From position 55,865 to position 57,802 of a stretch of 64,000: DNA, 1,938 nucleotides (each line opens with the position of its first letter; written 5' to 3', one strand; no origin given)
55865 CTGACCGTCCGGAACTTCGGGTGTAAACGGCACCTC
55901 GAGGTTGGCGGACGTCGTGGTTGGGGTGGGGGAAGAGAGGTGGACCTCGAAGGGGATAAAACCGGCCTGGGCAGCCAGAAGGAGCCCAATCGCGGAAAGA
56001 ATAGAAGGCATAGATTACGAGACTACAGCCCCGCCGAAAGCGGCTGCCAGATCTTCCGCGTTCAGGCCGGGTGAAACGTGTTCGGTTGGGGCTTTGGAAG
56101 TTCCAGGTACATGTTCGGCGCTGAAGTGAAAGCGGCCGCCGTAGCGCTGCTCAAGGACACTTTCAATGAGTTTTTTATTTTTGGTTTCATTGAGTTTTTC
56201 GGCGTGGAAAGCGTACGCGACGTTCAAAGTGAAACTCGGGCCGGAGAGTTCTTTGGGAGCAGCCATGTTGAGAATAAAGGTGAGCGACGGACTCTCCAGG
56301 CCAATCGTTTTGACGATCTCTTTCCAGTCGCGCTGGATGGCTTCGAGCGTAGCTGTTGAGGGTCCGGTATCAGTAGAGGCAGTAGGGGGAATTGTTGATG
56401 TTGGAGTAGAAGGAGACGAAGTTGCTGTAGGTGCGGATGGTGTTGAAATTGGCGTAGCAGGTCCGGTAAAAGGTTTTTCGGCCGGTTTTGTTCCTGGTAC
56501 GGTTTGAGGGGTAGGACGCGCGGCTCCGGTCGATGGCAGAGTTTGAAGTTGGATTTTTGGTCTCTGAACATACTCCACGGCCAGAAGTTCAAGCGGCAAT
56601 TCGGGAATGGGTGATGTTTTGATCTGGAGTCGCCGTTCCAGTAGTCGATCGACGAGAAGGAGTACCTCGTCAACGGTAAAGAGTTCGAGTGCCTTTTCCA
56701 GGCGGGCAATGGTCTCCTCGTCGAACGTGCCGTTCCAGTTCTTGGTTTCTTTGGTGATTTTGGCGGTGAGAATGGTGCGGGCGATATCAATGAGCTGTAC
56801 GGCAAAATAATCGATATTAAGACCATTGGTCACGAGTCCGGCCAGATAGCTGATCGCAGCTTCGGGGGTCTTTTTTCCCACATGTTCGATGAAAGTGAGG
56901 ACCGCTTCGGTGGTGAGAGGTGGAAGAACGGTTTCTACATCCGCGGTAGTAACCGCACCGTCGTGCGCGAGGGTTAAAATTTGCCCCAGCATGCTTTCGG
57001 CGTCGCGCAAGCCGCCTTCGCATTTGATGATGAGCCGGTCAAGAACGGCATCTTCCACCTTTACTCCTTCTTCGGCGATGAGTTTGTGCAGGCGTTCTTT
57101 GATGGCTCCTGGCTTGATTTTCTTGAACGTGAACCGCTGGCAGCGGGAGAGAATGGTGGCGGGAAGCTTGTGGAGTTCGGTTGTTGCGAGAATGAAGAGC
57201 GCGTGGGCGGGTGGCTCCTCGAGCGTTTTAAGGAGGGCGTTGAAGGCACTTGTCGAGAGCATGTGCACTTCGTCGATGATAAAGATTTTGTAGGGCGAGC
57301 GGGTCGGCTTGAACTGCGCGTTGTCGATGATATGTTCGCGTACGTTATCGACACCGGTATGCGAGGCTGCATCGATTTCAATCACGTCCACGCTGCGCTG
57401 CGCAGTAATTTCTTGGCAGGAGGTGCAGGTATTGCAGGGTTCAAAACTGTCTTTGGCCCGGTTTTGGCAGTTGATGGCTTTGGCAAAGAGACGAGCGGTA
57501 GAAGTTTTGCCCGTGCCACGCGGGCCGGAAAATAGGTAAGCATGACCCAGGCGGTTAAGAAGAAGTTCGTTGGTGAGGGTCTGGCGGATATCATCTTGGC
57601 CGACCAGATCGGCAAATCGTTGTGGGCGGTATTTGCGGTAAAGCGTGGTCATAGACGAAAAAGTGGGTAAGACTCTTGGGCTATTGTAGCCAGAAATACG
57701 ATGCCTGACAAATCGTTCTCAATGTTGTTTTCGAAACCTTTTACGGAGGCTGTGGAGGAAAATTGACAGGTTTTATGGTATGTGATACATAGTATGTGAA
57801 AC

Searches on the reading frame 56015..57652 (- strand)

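Call 77: search_protein_families(library=pfam, proteins=[window:56015-57652:-], max_evalue=0.00001)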
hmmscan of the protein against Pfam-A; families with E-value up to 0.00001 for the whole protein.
window:56015-57652:- (545 aa): 5 families
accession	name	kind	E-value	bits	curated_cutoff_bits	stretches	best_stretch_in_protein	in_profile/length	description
PF13177.12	DNA_pol3_delta2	-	2.2e-44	151.7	27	1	19-179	2-160/161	DNA polymerase III, delta subunit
PF00004.35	AAA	-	4.4e-14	53.5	21.2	1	40-176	2-128/131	ATPase family associated with various cellular activities (AAA)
PF07728.20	AAA_5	-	8e-08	32.8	22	1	40-147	3-93/139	AAA domain (dynein-related subfamily)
PF13401.12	AAA_22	-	6.4e-06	26.9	27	0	40-149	9-116/130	AAA domain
PF13604.12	AAA_30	-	8.9e-06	26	27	0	39-152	21-120/191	AAA domain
